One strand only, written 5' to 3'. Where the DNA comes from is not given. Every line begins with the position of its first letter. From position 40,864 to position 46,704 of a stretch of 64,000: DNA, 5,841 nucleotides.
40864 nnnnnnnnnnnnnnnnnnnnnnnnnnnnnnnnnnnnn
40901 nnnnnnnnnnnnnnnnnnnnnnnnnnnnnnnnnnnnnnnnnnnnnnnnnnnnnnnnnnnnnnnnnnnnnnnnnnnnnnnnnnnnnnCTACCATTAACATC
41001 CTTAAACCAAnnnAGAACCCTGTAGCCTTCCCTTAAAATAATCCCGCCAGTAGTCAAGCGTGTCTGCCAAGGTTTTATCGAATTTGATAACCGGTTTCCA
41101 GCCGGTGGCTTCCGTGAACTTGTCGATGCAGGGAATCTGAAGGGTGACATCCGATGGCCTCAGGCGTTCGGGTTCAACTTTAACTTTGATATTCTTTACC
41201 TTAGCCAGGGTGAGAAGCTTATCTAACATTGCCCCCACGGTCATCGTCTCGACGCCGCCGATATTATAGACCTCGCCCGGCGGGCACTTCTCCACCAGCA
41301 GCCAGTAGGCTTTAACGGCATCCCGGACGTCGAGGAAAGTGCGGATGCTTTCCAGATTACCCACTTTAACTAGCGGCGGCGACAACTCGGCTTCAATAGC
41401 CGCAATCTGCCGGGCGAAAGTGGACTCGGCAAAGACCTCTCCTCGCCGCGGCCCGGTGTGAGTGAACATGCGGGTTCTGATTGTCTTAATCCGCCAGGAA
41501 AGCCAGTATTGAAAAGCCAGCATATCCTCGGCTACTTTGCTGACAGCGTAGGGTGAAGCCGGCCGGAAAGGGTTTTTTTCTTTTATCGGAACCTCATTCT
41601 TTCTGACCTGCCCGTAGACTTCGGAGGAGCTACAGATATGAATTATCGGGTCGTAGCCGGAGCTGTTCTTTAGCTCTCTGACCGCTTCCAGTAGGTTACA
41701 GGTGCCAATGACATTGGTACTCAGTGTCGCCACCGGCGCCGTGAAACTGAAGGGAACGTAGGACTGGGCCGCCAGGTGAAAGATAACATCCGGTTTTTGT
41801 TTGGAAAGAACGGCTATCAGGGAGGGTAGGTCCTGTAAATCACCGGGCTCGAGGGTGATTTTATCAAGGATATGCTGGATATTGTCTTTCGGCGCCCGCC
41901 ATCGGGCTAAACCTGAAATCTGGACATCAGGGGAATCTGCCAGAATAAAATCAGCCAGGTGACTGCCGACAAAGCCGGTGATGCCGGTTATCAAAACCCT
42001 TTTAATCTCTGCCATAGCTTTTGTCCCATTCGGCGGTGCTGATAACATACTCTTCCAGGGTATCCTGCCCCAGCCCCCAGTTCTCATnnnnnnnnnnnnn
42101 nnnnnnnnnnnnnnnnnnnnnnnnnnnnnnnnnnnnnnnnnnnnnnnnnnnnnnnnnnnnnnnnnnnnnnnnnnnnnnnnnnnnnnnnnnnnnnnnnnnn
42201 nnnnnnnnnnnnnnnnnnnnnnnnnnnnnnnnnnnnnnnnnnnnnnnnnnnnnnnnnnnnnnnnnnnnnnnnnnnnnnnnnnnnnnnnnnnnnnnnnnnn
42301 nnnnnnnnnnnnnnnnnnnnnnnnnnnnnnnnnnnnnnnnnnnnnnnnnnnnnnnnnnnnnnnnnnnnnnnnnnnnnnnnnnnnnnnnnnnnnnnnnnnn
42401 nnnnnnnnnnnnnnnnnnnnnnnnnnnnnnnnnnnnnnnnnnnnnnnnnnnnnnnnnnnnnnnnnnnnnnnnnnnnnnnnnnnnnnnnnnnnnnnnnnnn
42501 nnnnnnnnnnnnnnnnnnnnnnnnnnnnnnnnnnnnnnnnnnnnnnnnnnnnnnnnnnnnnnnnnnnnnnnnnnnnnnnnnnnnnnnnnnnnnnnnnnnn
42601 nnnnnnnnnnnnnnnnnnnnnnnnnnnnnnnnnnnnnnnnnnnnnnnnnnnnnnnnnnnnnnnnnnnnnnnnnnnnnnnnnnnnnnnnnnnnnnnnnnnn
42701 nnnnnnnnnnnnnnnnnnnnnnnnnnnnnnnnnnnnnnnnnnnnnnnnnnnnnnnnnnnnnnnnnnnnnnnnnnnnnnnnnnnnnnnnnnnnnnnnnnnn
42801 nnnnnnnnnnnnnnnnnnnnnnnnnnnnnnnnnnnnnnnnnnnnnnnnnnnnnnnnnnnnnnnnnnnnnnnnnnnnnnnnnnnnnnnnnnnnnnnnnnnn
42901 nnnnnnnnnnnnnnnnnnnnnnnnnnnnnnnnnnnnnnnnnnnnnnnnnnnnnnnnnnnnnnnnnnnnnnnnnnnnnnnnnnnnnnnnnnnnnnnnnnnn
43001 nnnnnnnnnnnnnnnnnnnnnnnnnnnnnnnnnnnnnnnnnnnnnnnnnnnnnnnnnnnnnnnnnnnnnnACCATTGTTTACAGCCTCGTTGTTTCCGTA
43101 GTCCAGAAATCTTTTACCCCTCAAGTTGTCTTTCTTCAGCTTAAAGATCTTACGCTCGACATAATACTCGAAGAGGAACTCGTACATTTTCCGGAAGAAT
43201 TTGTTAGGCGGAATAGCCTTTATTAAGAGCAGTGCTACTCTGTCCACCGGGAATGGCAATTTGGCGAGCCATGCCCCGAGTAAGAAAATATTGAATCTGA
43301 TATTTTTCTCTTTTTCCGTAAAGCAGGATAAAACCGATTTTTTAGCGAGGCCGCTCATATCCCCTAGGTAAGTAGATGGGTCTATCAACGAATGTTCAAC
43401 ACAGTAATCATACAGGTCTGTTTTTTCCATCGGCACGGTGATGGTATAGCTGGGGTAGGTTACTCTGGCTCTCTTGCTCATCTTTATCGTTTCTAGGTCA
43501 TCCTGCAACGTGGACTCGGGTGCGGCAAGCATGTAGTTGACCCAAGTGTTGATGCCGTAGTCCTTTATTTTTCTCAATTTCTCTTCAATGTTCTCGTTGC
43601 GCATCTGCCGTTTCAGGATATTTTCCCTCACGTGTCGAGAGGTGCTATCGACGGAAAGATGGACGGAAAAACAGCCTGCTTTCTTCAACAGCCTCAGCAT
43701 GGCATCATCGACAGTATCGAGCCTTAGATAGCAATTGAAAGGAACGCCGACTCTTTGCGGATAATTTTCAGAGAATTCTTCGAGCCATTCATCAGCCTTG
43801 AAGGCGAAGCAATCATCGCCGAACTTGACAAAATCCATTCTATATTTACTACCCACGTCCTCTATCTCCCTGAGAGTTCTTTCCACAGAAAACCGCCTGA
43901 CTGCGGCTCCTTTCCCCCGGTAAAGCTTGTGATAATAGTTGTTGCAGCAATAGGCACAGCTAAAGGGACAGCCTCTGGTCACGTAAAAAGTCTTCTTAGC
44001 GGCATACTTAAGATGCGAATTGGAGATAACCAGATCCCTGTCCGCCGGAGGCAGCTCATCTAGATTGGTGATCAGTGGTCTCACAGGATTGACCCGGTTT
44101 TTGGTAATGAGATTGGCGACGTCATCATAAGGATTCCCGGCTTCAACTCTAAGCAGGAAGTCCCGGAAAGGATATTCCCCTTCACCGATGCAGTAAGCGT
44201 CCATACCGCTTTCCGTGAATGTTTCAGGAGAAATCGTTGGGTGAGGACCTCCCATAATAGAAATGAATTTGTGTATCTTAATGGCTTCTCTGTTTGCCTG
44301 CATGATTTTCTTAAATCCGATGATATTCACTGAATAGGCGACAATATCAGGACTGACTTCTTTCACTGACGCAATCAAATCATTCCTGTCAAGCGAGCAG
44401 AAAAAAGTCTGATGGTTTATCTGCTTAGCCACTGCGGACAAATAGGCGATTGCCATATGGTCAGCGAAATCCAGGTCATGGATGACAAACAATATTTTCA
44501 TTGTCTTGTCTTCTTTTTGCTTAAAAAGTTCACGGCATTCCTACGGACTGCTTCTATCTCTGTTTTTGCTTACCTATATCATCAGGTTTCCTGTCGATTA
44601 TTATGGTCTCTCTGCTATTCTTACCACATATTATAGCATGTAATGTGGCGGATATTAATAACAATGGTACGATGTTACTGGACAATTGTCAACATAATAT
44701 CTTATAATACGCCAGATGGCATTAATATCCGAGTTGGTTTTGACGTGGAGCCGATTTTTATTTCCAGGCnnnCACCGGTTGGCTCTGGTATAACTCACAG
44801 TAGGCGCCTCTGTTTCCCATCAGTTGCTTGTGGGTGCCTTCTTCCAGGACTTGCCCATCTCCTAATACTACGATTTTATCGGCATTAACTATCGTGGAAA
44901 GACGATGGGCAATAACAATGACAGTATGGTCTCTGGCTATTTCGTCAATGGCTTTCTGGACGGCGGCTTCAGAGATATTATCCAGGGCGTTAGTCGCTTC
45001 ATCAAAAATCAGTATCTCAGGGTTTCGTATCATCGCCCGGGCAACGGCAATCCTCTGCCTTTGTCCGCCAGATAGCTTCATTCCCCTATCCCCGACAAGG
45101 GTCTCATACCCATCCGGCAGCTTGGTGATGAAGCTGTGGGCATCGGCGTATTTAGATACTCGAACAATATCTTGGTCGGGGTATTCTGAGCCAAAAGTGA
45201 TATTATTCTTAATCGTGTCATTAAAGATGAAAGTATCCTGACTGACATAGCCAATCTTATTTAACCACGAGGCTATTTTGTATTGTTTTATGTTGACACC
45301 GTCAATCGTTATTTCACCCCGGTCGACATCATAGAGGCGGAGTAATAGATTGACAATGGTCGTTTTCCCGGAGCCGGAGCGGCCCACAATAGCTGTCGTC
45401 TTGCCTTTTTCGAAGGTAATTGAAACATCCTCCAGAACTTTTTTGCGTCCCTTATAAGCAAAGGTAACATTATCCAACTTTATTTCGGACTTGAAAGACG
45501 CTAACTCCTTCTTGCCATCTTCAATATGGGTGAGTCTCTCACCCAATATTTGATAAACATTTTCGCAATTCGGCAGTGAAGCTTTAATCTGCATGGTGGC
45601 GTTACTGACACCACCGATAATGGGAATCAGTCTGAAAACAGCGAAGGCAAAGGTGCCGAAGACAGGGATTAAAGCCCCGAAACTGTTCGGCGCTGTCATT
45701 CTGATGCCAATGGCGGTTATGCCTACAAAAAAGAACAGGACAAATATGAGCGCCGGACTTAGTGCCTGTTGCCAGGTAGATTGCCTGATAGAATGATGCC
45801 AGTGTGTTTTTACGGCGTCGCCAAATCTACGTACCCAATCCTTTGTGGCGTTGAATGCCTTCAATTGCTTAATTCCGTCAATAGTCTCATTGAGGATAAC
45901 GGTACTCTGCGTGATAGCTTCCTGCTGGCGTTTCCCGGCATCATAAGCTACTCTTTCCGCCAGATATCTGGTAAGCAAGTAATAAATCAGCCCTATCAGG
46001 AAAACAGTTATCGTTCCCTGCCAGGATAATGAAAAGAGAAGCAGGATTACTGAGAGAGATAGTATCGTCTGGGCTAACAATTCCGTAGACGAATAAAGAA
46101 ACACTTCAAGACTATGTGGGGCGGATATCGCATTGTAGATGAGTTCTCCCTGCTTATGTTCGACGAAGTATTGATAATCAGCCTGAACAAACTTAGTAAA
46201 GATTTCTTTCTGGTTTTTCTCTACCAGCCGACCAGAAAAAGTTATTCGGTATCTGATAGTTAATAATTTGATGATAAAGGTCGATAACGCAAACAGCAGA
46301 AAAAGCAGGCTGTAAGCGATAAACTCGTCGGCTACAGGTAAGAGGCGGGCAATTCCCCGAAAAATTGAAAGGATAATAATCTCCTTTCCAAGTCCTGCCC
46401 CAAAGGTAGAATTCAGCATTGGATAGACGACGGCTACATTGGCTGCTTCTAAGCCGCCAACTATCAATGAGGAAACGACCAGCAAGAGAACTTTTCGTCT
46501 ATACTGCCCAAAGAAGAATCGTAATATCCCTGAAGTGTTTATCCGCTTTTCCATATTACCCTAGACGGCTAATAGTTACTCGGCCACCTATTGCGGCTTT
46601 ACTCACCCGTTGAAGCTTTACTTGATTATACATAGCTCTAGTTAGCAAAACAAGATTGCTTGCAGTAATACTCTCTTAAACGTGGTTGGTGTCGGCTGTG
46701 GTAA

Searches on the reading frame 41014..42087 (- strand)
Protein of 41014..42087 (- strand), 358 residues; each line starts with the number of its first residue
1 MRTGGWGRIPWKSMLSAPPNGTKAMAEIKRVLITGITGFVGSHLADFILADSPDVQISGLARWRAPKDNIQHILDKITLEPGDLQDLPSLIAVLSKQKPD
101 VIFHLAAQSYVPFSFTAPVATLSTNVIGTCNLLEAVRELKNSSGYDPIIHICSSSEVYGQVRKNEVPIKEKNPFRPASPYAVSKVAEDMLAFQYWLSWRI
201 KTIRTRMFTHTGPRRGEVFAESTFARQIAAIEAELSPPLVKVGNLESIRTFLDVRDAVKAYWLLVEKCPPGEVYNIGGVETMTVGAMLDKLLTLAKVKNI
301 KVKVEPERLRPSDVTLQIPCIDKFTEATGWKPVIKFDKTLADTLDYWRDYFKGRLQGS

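Call 14: search_protein_families(library=pfam, proteins=[window:41014-42087:-])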
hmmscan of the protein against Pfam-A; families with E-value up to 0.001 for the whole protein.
window:41014-42087:- (358 aa): 6 families
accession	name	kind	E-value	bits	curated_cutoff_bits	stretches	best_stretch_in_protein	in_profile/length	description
PF16363.11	GDP_Man_Dehyd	-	1.9e-74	251.6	27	1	32-342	1-331/332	GDP-mannose 4,6 dehydratase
PF01370.27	Epimerase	-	1.5e-51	175.5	20.9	1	31-277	1-240/240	NAD dependent epimerase/dehydratase family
PF02719.21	Polysacc_synt_2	-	3.7e-11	43.2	20.2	1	31-139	1-118/293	Polysaccharide biosynthesis protein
PF07993.18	NAD_binding_4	-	3.2e-09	36.8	20.1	1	33-218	1-216/258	Male sterility protein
PF01073.25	3Beta_HSD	-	7.1e-08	32.2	22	1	32-189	1-156/280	3-beta hydroxysteroid dehydrogenase/isomerase family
PF04321.23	RmlD_sub_bind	-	1.8e-06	27.7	27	1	30-187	2-132/287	RmlD substrate binding domain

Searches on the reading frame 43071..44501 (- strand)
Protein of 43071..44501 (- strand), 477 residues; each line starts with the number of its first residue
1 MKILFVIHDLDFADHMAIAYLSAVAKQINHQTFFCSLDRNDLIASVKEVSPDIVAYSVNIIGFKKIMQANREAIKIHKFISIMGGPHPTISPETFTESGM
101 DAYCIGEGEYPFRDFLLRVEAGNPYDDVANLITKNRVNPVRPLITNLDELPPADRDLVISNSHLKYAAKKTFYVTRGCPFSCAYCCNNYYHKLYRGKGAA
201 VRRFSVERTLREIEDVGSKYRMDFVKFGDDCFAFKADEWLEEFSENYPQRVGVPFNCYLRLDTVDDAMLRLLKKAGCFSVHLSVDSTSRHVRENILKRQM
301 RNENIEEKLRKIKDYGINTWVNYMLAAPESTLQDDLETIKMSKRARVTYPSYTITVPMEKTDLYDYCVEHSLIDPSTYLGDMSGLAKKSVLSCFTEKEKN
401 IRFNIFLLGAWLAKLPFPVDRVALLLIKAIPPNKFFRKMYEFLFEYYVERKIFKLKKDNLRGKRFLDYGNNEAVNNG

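Call 14: search_protein_families(library=pfam, proteins=[window:43071-44501:-])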
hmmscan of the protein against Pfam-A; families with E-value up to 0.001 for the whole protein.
window:43071-44501:- (477 aa): 2 families
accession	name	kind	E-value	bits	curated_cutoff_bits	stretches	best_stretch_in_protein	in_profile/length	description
PF04055.27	Radical_SAM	-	1.8e-17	64.4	29.5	1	173-325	2-150/166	Radical SAM superfamily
PF02310.24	B12-binding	-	4e-12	46.5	32.1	1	16-115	15-120/121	B12 binding domain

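Call 64: find_homologous_proteins(query=window:43071-44501:-, max_evalue=1e-20)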
Query window:43071-44501:- (477 aa): 1686 proteins with E <= 1e-20 among 8000 candidates; the best 120 are listed.
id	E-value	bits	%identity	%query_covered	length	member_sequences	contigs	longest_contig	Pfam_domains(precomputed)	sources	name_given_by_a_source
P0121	0.0e+0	1105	100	100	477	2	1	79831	PF04055.28,PF02310.25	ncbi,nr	ncbi:MAG: B12-binding domain-containing radical SAM protein [Chloroflexi bacterium]|nr:B12-binding d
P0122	2.4e-277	939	82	100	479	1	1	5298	PF04055.28,PF02310.25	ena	-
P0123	1.2e-258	877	78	98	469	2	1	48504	PF04055.28,PF02310.25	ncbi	ncbi:B12-binding domain-containing radical SAM protein [Chloroflexota bacterium]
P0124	2.6e-255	866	77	99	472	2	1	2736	PF04055.28,PF02310.25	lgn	-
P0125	1.6e-254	863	77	99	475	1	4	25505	PF04055.28,PF02310.25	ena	-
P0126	5.2e-250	849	76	97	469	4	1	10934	PF04055.28,PF02310.25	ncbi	-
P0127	1.4e-246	837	75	98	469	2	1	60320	PF04055.28,PF02310.25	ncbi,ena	-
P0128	2.0e-243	827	73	98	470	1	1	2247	PF04055.28,PF02310.25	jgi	-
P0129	4.9e-243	826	73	97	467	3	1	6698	PF04055.28,PF02310.25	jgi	-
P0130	1.9e-242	824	75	95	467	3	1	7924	PF04055.28,PF02310.25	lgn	-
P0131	2.3e-242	823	72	99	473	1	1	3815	PF04055.28,PF02310.25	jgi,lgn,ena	-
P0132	6.8e-242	822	73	98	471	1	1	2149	PF04055.28,PF02310.25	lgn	-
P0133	2.6e-241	820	74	96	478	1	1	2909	PF04055.28,PF02310.25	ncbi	-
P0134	1.3e-240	818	72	98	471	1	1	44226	PF04055.28,PF02310.25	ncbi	ncbi:B12-binding domain-containing radical SAM protein [Chloroflexota bacterium]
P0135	1.5e-240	817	74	97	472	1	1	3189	PF04055.28,PF02310.25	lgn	-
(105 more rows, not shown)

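Call 65: find_encoding_contigs(protein=P0123, flank=6000, max_places=2)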
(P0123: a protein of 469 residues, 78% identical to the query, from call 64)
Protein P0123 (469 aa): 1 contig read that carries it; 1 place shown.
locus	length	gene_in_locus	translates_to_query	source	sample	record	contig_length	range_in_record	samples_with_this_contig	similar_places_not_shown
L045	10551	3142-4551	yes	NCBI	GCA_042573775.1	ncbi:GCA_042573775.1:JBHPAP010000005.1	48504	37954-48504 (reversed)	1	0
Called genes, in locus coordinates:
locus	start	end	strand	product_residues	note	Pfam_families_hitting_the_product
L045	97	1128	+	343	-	PF06990:Gal-3-0_sulfotr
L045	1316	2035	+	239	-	PF03567:Sulfotransfer_2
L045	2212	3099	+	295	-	PF03567:Sulfotransfer_2 (weak), PF06990:Gal-3-0_sulfotr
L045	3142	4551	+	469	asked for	PF02310:B12-binding, PF04055:Radical_SAM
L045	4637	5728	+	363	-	-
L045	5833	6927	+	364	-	-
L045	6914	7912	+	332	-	PF01073:3Beta_HSD, PF01370:Epimerase, PF02719:Polysacc_synt_2, PF04321:RmlD_sub_bind (weak), PF07993:NAD_binding_4 (weak), PF16363:GDP_Man_Dehyd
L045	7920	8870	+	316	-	PF00676:E1_dh, PF00456:Transketolase_N (faint), PF13292:DXP_synthase_N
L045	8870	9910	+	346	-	PF02779:Transket_pyr, PF02780:Transketolase_C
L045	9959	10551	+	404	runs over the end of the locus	PF00155:Aminotran_1_2, PF01041:DegT_DnrJ_EryC1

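Call 66: find_encoding_contigs(protein=P0122, flank=6000, max_places=2)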
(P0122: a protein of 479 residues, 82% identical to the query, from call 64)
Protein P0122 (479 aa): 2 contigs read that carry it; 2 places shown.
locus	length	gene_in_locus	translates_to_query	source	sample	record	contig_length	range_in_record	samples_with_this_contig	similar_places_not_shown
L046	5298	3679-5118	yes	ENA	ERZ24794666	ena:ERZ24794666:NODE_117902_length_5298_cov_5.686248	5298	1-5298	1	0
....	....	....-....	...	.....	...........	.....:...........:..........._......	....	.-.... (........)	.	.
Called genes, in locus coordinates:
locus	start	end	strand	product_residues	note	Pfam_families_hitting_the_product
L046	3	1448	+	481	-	?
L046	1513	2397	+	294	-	PF05050:Methyltransf_21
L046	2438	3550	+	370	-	-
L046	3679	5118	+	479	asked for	PF02310:B12-binding, PF04055:Radical_SAM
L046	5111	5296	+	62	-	?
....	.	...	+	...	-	?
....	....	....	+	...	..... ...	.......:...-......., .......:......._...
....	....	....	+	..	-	?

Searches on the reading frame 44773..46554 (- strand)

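Call 32: search_protein_families(library=pfam, proteins=[window:44773-46554:-])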
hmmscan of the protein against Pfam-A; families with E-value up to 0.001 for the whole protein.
window:44773-46554:- (594 aa): 9 families
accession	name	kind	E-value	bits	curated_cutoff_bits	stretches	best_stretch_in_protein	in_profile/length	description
PF00005.33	ABC_tran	-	1.4e-33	116.8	25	1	374-522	1-137/137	ABC transporter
PF00664.28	ABC_membrane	-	3.2e-16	60.3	28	1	24-291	3-256/274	ABC transporter transmembrane region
PF02463.25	SMC_N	-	1.4e-10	41.4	40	1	406-562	102-209/220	RecF/RecN/SMC N terminal domain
PF13476.12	AAA_23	-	7.4e-05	23.9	27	1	375-404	11-39/201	AAA domain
PF09818.15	ABC_ATPase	-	0.00031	20.3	23.2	0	468-537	133-202/283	P-loop domain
PF13401.12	AAA_22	-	0.0006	20.6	27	0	386-524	7-96/130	AAA domain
PF03193.22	RsgA_GTPase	-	0.00068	19.9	30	0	366-415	89-137/174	RsgA GTPase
PF13175.12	AAA_15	-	0.00091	19.4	32.1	0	374-431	14-55/374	AAA ATPase domain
PF13555.12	AAA_29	-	0.001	19.2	27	0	377-401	15-39/61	P-loop containing region of AAA domain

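Call 76: search_protein_families(library=ncbifam, proteins=[window:44773-46554:-], max_evalue=0.001)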
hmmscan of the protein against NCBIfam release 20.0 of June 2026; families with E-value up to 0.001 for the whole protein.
window:44773-46554:- (594 aa): 188 families (the best 25 are shown)
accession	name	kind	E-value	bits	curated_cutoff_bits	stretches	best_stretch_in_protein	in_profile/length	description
NF045513.1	HepA_fam_ABC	equivalog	2.7e-124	415.8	725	1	10-592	25-609/610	heterocyst formation ABC transporter subunit HepA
TIGR02203.1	MsbA_lipidA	equivalog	2.5e-114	382.8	602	1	17-591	11-568/572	lipid A export permease/ATP-binding protein MsbA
NF008381.0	PRK11176.1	equivalog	1e-100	337.8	867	1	102-592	87-579/582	lipid A ABC transporter ATP-binding protein/permease MsbA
TIGR02204.1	MsbA_rel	hypoth_equivalog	3.7e-93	313.1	780.4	1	100-590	77-573/576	ABC transporter, permease/ATP-binding protein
TIGR00958.1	3a01208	subfamily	3.9e-93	313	874.6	1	83-588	206-710/711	antigen peptide transporter 2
NF052233.1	CphA_assoc_ABC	equivalog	1.3e-90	304.8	880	1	107-592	258-743/766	cyanophycin metabolism-associated ABC transporter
NF010178.0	PRK13657.1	equivalog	4e-85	286.4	733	1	71-592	52-570/588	glucan ABC transporter ATP-binding protein/ permease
TIGR01846.1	type_I_sec_HlyB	subfamily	6e-83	279.3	725.55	1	115-592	215-692/694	type I secretion system permease/ATPase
TIGR03797.1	NHLM_micro_ABC2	equivalog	1.6e-80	271.5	709.4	1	77-592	174-685/686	NHLP bacteriocin export ABC transporter permease/ATPase subunit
NF050066.1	LPSTprtrPglK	equivalog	9.4e-79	265.3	1000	1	22-564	17-555/558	BC-type lipopolysaccharide transporter PglK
TIGR03375.1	type_I_sec_LssB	subfamily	4.3e-78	263.3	693.1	1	149-579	257-689/696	type I secretion system permease/ATPase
TIGR03796.1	NHLM_micro_ABC1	equivalog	2.3e-76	257.5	853.3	1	87-588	202-708/710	NHLP family bacteriocin export ABC transporter peptidase/permease/ATPase subunit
TIGR02857.1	CydD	equivalog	3.2e-75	254.1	435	1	79-564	44-529/529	thiol reductant ABC exporter subunit CydD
NF008056.1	PRK10790.1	equivalog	6.3e-71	239.6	746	1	153-592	140-575/584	SmdB family multidrug efflux ABC transporter permease/ATP-binding protein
NF008364.0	PRK11160.1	equivalog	1.1e-70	238.9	630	1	113-591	94-574/575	heme ABC transporter ATP-binding protein/permease CydC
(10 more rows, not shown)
